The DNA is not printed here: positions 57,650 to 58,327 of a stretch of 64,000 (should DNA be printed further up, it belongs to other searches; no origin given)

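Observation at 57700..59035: Tandem VOC-fold paralogs with duplicated promoter block and a homogenised 3' half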

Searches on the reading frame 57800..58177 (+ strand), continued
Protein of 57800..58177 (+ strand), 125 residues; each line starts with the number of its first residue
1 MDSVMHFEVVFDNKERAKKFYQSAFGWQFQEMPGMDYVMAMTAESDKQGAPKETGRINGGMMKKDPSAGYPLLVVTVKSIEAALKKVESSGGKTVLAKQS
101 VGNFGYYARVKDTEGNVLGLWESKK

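Call 27: search_solved_structures(query=A1, max_evalue=0.001, show_alignments=2)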
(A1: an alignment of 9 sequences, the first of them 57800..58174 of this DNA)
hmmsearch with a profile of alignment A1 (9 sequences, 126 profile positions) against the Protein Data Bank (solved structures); distinct sequences matched with E-value up to 0.001: 7.
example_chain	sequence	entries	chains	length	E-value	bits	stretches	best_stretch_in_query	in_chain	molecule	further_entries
2r6u_A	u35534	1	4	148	1.6e-43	151.2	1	3-124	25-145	Uncharacterized protein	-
3oxh_A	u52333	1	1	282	1.2e-16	64.3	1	10-124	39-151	RV0577 PROTEIN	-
6bnz_A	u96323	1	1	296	4.8e-07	33.2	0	11-88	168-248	Lactoylglutathione lyase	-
6bnn_A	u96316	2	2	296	4.9e-07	33.2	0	11-88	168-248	Lactoylglutathione lyase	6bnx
5d7z_A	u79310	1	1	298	5.1e-07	33.2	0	11-88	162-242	Lactoylglutathione lyase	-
1f9z_A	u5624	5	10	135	6.6e-05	26.3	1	6-123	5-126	GLYOXALASE I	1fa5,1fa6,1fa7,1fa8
3rmu_A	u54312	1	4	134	0.00056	23.3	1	4-105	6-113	Methylmalonyl-CoA epimerase, mitochondrial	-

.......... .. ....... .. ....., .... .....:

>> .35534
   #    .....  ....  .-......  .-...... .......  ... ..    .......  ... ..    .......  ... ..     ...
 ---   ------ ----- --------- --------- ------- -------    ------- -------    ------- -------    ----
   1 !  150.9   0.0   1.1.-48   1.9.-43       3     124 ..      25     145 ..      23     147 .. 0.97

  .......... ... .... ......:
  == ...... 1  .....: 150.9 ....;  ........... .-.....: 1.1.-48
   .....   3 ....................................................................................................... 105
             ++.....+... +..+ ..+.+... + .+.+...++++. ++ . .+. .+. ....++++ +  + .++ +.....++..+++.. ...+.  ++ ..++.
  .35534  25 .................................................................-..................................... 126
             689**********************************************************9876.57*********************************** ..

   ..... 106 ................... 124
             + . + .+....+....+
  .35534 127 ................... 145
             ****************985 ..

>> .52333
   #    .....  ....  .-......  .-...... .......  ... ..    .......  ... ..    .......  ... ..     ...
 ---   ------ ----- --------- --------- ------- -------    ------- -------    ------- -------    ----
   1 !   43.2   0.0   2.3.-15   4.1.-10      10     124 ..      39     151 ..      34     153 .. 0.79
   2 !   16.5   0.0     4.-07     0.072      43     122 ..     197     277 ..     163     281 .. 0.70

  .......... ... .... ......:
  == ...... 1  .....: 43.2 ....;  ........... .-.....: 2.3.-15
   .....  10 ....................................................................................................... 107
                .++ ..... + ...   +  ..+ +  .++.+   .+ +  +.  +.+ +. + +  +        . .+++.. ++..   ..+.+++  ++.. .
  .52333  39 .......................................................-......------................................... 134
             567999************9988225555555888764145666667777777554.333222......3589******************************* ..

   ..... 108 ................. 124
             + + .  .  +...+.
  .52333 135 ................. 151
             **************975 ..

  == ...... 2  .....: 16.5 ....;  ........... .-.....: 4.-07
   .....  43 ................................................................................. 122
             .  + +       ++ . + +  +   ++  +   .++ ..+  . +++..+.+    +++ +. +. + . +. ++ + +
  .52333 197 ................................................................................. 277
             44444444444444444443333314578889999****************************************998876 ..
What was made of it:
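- On 2R6U/RHA04853-type small VOC proteins: E = 1.6e-43 (call 27).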

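Call 32: find_encoding_contigs(protein=P0116, flank=3000, max_places=6)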
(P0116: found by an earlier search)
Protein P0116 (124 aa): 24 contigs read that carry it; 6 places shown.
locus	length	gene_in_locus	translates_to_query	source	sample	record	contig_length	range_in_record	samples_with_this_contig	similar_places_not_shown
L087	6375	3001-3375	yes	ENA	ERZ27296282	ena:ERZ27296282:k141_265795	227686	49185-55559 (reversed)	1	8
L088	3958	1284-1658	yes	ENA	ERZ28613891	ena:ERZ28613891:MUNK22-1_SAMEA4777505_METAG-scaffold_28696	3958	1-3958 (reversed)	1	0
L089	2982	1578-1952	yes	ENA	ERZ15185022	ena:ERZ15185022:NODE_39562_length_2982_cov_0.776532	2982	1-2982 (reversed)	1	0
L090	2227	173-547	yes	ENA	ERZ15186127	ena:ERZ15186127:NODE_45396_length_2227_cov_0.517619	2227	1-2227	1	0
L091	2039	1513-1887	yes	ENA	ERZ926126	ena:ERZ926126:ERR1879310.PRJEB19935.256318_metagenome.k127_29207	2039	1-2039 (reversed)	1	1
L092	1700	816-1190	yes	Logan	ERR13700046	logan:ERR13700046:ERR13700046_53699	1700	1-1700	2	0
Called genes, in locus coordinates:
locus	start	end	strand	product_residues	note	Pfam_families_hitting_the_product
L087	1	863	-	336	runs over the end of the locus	PF06089:Asparaginase_II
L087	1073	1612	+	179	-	PF06776:IalB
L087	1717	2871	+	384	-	PF21016:RlmN_N, PF04055:Radical_SAM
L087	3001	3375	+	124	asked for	PF00903:Glyoxalase (weak), PF22677:Ble-like_N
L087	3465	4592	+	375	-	PF20510:HgmA_N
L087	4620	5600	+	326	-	PF18288:FAA_hydro_N_2, PF01557:FAA_hydrolase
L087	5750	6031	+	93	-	PF00313:CSD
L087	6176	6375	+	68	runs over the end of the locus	PF28236:CydP (weak)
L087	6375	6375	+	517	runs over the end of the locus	PF01654:Cyt_bd_oxida_I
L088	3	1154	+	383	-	?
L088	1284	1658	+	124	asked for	PF00903:Glyoxalase (weak), PF22677:Ble-like_N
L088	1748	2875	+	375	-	PF20510:HgmA_N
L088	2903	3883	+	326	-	PF18288:FAA_hydro_N_2, PF01557:FAA_hydrolase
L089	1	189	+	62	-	?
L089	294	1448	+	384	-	PF21016:RlmN_N, PF04055:Radical_SAM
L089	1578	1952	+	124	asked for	PF00903:Glyoxalase (weak), PF22677:Ble-like_N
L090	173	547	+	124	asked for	PF00903:Glyoxalase (weak), PF22677:Ble-like_N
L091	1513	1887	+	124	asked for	PF00903:Glyoxalase (weak), PF22677:Ble-like_N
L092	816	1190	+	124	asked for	PF00903:Glyoxalase (weak), PF22677:Ble-like_N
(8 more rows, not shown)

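Call 33: find_encoding_contigs(protein=P0117, flank=3000, max_places=5)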
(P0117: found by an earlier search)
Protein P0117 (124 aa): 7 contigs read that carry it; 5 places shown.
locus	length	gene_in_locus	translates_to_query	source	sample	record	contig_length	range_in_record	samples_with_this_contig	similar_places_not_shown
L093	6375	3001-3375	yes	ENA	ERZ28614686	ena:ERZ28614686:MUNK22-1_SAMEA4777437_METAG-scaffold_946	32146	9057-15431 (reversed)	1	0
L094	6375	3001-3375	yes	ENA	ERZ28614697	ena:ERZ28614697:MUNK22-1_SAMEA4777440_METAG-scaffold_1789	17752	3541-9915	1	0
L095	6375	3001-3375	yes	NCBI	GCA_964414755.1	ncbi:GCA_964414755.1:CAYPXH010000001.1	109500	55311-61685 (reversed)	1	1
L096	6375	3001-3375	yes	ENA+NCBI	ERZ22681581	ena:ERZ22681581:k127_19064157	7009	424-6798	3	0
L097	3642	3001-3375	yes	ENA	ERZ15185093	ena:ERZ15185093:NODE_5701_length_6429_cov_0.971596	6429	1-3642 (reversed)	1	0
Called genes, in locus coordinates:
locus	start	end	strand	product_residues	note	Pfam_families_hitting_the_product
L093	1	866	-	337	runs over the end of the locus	PF06089:Asparaginase_II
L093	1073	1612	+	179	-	PF06776:IalB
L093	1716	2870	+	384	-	PF21016:RlmN_N, PF04055:Radical_SAM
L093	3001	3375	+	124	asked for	PF00903:Glyoxalase, PF22677:Ble-like_N (weak)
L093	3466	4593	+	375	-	PF20510:HgmA_N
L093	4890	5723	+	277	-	PF01557:FAA_hydrolase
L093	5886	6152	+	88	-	PF00313:CSD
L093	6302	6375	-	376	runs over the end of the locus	-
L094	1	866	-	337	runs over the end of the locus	PF06089:Asparaginase_II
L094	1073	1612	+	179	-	PF06776:IalB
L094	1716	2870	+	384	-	PF21016:RlmN_N, PF04055:Radical_SAM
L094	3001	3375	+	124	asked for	PF00903:Glyoxalase, PF22677:Ble-like_N (weak)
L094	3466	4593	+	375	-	PF20510:HgmA_N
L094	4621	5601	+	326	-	PF18288:FAA_hydro_N_2, PF01557:FAA_hydrolase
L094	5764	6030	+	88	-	PF00313:CSD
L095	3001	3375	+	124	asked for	PF00903:Glyoxalase, PF22677:Ble-like_N (weak)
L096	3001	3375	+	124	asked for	PF00903:Glyoxalase, PF22677:Ble-like_N (weak)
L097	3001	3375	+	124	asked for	PF00903:Glyoxalase, PF22677:Ble-like_N (weak)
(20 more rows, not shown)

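Call 34: find_encoding_contigs(protein=P0115, flank=3000, max_places=6)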
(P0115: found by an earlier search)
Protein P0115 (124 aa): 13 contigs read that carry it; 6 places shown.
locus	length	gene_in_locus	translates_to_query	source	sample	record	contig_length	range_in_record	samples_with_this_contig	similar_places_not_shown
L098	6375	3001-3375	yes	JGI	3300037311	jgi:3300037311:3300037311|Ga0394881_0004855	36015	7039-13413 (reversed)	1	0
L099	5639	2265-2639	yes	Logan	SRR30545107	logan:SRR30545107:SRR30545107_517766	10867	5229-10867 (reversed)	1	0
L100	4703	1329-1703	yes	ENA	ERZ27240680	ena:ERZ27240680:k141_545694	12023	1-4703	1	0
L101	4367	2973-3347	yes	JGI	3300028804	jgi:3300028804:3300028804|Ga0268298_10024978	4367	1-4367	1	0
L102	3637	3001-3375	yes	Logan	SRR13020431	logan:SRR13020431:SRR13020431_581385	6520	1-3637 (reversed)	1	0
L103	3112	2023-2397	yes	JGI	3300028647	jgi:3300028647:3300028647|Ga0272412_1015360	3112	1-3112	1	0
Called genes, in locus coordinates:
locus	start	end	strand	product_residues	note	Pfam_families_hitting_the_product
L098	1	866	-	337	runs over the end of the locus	PF06089:Asparaginase_II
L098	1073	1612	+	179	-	PF06776:IalB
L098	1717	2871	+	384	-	PF21016:RlmN_N, PF04055:Radical_SAM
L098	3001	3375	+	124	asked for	PF00903:Glyoxalase, PF22677:Ble-like_N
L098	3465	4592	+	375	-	PF20510:HgmA_N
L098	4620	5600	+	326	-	PF18288:FAA_hydro_N_2, PF01557:FAA_hydrolase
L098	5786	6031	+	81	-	PF00313:CSD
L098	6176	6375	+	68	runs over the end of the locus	PF28236:CydP (weak)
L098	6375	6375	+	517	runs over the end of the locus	PF01654:Cyt_bd_oxida_I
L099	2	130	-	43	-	?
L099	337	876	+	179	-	PF06776:IalB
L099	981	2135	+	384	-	PF21016:RlmN_N, PF04055:Radical_SAM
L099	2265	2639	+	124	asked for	PF00903:Glyoxalase, PF22677:Ble-like_N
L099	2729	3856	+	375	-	PF20510:HgmA_N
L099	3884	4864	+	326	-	PF18288:FAA_hydro_N_2, PF01557:FAA_hydrolase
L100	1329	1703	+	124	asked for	PF00903:Glyoxalase, PF22677:Ble-like_N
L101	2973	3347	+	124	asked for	PF00903:Glyoxalase, PF22677:Ble-like_N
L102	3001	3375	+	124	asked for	PF00903:Glyoxalase, PF22677:Ble-like_N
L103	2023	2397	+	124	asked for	PF00903:Glyoxalase, PF22677:Ble-like_N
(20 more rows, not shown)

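Call 51: predict_structure(alignment_id=A2)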
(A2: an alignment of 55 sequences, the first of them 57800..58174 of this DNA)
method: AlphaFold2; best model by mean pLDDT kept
length: 125 residues; sequences in the alignment: 55
mean_pLDDT: 94.7   pTM: 0.85
mean pLDDT of the five models: 94.7, 94.3, 93.7, 93.6, 80.2
residues with pLDDT >= 90: 108; 70-90: 17; 50-70: 0; < 50: 0
segments of 3 or more residues with pLDDT < 50: none
pLDDT, mean of each block of 10 residues (from residue 1): 93 97 97 90 89 94 95 97 98 97 93 97 90
secondary structure, 60 per line:
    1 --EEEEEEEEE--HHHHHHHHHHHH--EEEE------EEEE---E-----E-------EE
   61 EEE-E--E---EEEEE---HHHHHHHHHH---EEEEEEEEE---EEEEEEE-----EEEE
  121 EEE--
elements in order: E3-11 H14-25 E28-31 E38-41 E59-63 E72-76 H80-89 E93-101 E105-111 E117-123
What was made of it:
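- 57800..58177 (+): VOC1 (c1), 125 aa. This is the conservative copy and keeps ancestral features such as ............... It is unique to this MAG (MBL8685961.1). AF2 pLDDT 94.7 (call 51).
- On VOC (glyoxalase/bleomycin-resistance/dioxygenase) superfamily: The AF2 model (pLDDT 94.7) has b1-a1-b2-b3-b4 and b5-a2-b6-b7-b8 (call 51).
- The tract encodes conserved secondary-structure elements (helix 2 end, strands 6 and 7; call 51).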
